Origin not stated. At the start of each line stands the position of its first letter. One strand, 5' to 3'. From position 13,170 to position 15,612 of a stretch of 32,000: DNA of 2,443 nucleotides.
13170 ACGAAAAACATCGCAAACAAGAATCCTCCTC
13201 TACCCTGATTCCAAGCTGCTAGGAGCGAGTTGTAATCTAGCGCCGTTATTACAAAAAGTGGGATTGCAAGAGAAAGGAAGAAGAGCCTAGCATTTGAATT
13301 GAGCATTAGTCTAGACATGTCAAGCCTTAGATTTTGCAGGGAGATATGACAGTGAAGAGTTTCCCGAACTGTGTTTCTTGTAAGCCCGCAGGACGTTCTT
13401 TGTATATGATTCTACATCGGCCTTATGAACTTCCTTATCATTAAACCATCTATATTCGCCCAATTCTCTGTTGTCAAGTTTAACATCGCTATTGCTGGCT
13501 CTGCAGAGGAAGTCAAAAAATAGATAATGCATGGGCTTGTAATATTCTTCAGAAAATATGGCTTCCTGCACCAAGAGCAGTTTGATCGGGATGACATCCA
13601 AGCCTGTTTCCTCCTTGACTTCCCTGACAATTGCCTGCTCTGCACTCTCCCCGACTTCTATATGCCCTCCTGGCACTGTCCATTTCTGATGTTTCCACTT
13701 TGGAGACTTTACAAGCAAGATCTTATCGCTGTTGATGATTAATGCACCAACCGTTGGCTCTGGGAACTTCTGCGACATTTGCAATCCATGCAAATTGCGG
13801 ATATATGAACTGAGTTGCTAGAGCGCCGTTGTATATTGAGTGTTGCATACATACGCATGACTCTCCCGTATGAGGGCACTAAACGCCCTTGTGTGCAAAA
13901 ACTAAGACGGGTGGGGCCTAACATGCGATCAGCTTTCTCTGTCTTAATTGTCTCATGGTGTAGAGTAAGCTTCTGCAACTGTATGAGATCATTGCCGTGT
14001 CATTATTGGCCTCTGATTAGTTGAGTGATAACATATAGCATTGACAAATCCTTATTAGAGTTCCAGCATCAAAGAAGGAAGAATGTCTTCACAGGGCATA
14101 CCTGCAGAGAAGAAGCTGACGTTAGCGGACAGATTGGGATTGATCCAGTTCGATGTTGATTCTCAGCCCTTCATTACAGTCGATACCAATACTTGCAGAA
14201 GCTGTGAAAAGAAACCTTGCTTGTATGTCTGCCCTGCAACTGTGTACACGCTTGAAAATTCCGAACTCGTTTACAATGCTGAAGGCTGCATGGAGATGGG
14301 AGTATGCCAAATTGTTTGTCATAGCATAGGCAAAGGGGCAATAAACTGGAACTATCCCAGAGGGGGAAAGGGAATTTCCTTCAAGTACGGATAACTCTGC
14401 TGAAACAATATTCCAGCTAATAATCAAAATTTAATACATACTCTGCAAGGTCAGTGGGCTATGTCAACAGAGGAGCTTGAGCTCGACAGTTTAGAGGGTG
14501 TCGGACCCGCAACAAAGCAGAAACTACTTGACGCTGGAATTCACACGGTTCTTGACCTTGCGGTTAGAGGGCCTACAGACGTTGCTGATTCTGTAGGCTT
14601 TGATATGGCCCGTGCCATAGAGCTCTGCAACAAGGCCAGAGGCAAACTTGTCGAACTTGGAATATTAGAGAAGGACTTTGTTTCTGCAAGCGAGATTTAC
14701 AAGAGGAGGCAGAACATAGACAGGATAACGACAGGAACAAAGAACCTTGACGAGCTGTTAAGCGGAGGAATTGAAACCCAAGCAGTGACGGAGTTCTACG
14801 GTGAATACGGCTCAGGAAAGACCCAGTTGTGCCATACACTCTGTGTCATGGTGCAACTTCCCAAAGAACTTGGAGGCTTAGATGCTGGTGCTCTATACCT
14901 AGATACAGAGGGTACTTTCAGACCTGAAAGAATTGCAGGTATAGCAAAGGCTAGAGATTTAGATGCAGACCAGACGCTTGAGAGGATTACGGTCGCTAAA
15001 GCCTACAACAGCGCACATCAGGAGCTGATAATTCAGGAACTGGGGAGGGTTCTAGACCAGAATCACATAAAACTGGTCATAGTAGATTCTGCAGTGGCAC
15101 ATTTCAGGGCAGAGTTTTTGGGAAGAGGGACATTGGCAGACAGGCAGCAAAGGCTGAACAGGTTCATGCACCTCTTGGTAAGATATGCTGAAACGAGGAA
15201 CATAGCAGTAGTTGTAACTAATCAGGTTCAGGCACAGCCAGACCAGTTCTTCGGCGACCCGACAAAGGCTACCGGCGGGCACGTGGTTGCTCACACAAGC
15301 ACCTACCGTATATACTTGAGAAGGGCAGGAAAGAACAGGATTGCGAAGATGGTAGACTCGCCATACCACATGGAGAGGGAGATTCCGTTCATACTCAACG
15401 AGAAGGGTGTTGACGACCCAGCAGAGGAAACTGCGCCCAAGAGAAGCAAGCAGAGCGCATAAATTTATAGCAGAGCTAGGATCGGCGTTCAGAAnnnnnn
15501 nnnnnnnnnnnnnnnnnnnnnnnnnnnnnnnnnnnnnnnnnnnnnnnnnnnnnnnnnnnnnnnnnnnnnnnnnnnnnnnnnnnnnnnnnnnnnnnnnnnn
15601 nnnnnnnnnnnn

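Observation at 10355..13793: Archaeosortase-family gene embedded in a synthase-type exopolysaccharide operon (Nudix, sortase, CslA-like GT2, bitopic membrane protein)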

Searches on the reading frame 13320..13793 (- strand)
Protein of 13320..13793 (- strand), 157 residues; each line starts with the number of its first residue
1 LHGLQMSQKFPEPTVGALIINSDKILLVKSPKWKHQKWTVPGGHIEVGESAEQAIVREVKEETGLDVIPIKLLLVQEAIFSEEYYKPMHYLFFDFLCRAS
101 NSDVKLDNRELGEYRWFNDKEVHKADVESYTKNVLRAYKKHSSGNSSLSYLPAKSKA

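Call 3: search_protein_families(library=ncbifam, proteins=[window:13320-13793:-], max_evalue=0.01)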
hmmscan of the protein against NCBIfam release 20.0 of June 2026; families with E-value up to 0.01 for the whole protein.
window:13320-13793:- (157 aa): 26 families (the best 25 are shown)
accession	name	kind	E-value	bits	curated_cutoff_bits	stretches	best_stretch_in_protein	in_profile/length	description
NF001299.0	PRK00241.1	equivalog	4.1e-18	65.8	158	1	9-121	130-237/263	NAD(+) diphosphatase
NF012016.0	PRK15472.1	equivalog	2.4e-11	43.5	95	1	16-136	8-136/141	nucleoside triphosphatase NudI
TIGR00586.1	mutt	equivalog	4.1e-11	43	97.9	1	17-128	11-117/129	8-oxo-dGTP diphosphatase MutT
NF006530.0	PRK08999.1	equivalog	7.9e-11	41.6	245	1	15-77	10-74/315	Nudix family hydrolase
NF008044.0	PRK10776.1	equivalog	3.5e-10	39.9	148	1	23-136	16-124/130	8-oxo-dGTP diphosphatase MutT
NF007834.0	PRK10546.1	equivalog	7.6e-09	35.5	156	1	15-70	7-64/135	pyrimidine (deoxy)nucleoside triphosphate diphosphatase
NF041652.1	Nud_hyd_Dein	equivalog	9.9e-09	35.6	200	1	15-84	16-91/152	Nudix hydrolase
NF001934.0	PRK00714.1-1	equivalog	1.9e-08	34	241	1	13-78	9-73/176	RNA pyrophosphohydrolase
NF003785.0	PRK05379.1-1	equivalog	2.8e-08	33.3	418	1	14-72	205-264/347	bifunctional nicotinamide-nucleotide adenylyltransferase/Nudix hydroxylase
NF001936.0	PRK00714.1-3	equivalog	2.2e-07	30.9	118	1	13-71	8-70/155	RNA pyrophosphohydrolase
NF001935.0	PRK00714.1-2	equivalog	2.2e-07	30.5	259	1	13-73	9-68/183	RNA pyrophosphohydrolase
NF001937.0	PRK00714.1-4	equivalog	3.9e-07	29.9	139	1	13-74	9-69/161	RNA pyrophosphohydrolase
NF001938.0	PRK00714.1-5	equivalog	4.3e-07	29.4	116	1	13-68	14-77/172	RNA pyrophosphohydrolase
TIGR02705.1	nudix_YtkD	equivalog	4.4e-07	29.6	154.4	1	33-71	42-80/156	RNA deprotection pyrophosphohydrolase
NF011963.0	PRK15434.1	subfamily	4.5e-07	29.7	146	1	35-132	42-145/159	GDP-mannose mannosyl hydrolase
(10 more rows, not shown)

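Call 4: search_protein_families(library=pfam, proteins=[window:13320-13793:-], max_evalue=0.01)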
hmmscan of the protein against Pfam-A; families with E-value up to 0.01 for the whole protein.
window:13320-13793:- (157 aa): 2 families
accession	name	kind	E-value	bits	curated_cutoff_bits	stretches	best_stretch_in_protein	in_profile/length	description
PF00293.34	NUDIX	-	1.2e-22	80.8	21.1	1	12-136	3-132/134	NUDIX domain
PF14815.12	NUDIX_4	-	7e-05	23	35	1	17-135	3-111/113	NUDIX domain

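Call 68: search_solved_structures(query=window:13320-13778:-, max_evalue=0.00001)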
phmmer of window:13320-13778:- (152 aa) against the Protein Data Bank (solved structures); distinct sequences matched with E-value up to 0.00001: 36.
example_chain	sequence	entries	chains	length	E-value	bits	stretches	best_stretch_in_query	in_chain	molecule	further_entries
6fl4_A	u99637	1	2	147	1e-11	48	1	4-90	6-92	Nudix hydrolase 1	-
5gp0_E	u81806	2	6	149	1.1e-11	47.9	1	4-90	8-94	Nudix hydrolase 1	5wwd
6dby_A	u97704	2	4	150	1.1e-11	47.9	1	4-90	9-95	Nudix hydrolase 1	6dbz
3id9_A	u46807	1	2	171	1.1e-11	47.9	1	10-72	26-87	MutT/NUDIX family protein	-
5wy6_E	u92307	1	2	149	7.6e-11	45.2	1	4-90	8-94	Nudix hydrolase 1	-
5iw4_A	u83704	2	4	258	5.3e-09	39.2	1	8-113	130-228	NADH pyrophosphatase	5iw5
1vk6_A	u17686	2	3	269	5.9e-09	39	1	8-113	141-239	NADH pyrophosphatase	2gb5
6ypb_A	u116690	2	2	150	6.7e-09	38.9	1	29-88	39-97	Geranyl diphosphate phosphohydrolase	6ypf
2b0v_A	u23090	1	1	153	1.3e-08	37.9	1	6-139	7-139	NUDIX hydrolase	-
5isy_A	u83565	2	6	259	1.5e-08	37.8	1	8-113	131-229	NADH pyrophosphatase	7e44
4v14_A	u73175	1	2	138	2.5e-08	37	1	10-64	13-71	MUTATOR MUTT PROTEIN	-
3smd_A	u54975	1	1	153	3.6e-08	36.5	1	8-112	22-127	MutT/NUDIX family protein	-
3q1p_A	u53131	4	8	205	6.2e-08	35.7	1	5-129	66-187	Phosphohydrolase (MutT/nudix family protein)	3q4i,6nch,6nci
3r03_A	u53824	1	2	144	7.8e-08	35.4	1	9-95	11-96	NUDIX hydrolase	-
4hfq_A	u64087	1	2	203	8.3e-08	35.3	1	8-127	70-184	MutT/nudix family protein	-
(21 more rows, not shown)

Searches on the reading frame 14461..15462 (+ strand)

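Call 8: search_protein_families(library=pfam, proteins=[window:14461-15462:+], max_evalue=0.001)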
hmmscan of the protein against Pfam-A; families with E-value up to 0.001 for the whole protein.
window:14461-15462:+ (333 aa): 5 families
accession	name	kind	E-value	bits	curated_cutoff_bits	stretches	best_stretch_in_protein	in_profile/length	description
PF08423.17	Rad51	-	9.2e-88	294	22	1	82-320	1-244/244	Rad51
PF00154.27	RecA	-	4e-12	46.6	27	1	81-292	25-224/262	recA bacterial DNA recombination protein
PF13481.12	AAA_25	-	7.5e-08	32.7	27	1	85-252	11-186/195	AAA domain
PF14520.12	HHH_5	-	1.5e-07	32.2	27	1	6-58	2-54/57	Helix-hairpin-helix domain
PF06745.19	ATPase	-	2.4e-07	30.8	26.6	1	90-126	2-38/231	KaiC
